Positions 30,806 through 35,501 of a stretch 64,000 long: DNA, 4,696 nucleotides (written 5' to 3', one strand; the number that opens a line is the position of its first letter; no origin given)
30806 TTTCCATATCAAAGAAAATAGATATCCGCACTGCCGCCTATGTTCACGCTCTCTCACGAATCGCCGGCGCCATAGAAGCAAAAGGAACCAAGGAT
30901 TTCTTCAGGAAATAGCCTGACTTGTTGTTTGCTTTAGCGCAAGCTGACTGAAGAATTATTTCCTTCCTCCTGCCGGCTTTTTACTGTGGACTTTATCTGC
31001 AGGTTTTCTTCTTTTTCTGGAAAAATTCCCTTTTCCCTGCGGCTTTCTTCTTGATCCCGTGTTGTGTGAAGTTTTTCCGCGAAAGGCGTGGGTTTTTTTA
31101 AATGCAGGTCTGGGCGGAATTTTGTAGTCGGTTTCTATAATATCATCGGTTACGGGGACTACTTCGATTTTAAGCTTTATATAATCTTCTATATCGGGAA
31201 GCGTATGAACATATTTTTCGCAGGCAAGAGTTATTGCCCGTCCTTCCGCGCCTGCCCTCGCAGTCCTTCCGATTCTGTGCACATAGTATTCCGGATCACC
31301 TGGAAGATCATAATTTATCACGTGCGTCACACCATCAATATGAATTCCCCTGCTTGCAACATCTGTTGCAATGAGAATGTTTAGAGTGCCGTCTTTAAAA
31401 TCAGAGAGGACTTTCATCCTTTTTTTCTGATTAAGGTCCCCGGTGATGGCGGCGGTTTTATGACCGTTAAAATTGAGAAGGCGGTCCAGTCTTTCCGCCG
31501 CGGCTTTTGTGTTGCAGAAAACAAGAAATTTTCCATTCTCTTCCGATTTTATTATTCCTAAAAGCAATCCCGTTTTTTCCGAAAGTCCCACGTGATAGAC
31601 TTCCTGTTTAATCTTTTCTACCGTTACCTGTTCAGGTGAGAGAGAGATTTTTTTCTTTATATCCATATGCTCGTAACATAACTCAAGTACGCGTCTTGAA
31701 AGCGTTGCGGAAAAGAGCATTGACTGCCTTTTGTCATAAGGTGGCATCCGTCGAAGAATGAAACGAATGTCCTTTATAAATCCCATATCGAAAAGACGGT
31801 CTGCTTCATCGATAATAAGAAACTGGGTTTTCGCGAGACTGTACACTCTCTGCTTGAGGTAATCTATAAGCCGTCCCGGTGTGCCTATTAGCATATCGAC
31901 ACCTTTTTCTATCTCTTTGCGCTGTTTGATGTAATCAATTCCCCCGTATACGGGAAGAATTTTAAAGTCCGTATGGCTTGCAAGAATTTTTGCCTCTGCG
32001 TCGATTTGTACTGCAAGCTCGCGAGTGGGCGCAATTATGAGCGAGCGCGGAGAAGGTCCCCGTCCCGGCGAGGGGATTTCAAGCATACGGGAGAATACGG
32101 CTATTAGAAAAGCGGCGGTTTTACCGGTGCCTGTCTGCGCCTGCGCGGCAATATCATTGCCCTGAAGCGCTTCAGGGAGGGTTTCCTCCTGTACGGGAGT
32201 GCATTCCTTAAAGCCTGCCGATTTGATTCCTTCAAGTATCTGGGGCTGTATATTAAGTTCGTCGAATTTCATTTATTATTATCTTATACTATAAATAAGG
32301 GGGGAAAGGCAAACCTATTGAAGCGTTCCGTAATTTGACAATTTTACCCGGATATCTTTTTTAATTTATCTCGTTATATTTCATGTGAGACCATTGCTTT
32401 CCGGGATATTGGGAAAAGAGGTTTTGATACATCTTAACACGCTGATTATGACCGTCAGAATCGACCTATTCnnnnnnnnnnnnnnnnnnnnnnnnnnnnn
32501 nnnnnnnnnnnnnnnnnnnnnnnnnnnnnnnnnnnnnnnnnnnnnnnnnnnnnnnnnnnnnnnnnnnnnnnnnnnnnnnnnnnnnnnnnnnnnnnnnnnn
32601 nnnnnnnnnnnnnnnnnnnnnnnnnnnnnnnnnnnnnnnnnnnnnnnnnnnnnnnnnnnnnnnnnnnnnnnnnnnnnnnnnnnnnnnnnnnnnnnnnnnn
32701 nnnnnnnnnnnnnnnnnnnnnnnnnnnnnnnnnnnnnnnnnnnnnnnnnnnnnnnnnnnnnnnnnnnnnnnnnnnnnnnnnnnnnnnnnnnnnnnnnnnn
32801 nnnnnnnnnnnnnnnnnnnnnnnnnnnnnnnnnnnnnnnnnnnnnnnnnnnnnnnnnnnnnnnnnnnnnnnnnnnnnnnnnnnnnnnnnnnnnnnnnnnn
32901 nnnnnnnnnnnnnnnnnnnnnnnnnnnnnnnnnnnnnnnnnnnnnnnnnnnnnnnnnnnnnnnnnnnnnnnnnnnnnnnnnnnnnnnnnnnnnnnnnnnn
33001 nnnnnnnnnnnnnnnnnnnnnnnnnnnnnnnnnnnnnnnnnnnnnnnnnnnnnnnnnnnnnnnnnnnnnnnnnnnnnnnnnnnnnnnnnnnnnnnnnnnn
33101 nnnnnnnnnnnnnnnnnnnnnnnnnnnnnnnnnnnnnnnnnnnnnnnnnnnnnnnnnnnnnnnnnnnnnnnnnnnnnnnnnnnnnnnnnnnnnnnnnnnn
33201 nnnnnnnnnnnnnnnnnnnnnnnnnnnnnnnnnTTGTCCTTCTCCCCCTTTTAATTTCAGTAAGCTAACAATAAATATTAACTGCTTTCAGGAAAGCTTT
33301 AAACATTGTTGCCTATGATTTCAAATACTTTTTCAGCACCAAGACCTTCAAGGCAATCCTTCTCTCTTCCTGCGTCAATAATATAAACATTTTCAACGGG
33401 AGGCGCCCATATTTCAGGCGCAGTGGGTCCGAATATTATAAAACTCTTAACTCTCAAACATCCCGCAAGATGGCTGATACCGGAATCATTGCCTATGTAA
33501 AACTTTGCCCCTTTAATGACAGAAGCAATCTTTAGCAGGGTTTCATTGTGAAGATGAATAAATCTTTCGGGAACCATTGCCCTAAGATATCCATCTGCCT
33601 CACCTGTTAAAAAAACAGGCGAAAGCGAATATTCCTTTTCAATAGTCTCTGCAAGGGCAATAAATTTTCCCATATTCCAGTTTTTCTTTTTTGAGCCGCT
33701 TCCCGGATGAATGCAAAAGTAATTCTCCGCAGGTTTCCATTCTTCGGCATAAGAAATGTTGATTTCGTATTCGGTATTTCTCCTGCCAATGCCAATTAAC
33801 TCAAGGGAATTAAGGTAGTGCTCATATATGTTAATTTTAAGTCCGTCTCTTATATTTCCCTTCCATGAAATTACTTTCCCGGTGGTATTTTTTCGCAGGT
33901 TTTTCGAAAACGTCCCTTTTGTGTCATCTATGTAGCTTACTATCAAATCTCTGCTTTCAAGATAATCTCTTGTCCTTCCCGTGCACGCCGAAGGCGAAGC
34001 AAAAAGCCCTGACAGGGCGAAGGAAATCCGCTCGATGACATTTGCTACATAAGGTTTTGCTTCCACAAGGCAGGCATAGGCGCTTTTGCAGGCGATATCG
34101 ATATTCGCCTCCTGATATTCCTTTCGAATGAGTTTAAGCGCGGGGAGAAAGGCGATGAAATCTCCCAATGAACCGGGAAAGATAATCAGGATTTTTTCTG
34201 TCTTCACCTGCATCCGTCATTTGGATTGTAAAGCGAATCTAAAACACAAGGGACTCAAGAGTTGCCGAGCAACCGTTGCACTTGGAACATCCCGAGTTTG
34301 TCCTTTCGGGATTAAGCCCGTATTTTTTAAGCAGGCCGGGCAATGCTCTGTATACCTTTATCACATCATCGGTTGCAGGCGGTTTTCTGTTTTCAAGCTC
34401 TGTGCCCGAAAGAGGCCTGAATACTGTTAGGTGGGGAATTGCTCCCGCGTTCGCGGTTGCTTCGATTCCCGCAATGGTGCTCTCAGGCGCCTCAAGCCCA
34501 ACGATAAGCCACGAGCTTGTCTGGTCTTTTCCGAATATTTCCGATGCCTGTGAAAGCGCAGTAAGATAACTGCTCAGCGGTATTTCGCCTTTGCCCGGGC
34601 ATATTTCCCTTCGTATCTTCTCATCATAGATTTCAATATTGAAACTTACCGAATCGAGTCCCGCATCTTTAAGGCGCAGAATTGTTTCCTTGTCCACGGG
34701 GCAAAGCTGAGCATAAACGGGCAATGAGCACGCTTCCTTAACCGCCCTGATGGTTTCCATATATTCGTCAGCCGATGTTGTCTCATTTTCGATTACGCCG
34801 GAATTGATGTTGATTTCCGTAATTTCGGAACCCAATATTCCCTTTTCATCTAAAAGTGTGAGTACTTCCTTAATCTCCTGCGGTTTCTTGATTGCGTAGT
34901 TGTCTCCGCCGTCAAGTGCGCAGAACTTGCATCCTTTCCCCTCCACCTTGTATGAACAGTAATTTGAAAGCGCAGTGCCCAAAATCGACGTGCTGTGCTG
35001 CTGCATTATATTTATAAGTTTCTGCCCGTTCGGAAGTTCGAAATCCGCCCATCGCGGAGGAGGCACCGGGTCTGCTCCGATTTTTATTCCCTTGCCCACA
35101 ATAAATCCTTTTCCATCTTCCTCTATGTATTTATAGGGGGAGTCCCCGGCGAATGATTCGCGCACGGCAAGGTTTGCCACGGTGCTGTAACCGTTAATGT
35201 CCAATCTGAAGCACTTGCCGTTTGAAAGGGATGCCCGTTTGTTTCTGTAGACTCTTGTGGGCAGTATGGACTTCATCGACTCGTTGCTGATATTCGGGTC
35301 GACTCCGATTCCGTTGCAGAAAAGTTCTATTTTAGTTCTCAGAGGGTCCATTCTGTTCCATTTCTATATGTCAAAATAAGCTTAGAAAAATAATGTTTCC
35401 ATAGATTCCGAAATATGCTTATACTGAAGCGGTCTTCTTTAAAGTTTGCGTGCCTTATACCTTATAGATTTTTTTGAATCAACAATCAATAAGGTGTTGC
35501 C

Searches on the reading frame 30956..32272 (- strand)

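Call 37: search_protein_families(library=pfam, proteins=[window:30956-32272:-], max_evalue=0.00001)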
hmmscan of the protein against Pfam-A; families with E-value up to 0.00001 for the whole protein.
window:30956-32272:- (438 aa): 3 families
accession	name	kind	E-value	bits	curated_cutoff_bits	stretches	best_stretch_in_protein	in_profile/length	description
PF00270.35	DEAD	-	2.3e-46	158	26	1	25-196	1-165/167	DEAD/DEAH box helicase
PF00271.37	Helicase_C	-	9.3e-35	119.7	23.5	1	233-341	2-110/110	Helicase conserved C-terminal domain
PF04851.21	ResIII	-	2.9e-07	31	22.5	0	28-192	8-163/164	Type III restriction enzyme, res subunit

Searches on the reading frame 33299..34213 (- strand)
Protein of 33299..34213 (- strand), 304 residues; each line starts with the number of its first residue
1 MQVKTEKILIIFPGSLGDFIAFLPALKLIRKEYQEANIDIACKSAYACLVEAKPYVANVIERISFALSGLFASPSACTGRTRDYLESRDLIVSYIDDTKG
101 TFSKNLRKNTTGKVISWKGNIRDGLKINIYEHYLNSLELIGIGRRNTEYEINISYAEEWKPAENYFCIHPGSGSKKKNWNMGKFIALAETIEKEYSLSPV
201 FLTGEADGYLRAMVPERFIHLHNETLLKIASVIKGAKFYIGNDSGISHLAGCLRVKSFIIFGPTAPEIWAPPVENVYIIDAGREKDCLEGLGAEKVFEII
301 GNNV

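Call 37: search_protein_families(library=pfam, proteins=[window:33299-34213:-], max_evalue=0.00001)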
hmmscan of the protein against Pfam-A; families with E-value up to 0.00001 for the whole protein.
window:33299-34213:- (304 aa): 1 family
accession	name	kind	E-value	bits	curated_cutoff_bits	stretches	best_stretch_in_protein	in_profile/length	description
PF01075.23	Glyco_transf_9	-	6.6e-13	49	22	1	163-284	105-232/247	Glycosyltransferase family 9 (heptosyltransferase)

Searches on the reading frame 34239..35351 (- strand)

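Call 37: search_protein_families(library=pfam, proteins=[window:34239-35351:-], max_evalue=0.00001)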
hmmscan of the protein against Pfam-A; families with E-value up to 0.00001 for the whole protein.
window:34239-35351:- (370 aa): 1 family
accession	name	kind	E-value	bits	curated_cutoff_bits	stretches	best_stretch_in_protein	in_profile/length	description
PF04055.27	Radical_SAM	-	3.1e-07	31.1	29.5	1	140-254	10-123/166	Radical SAM superfamily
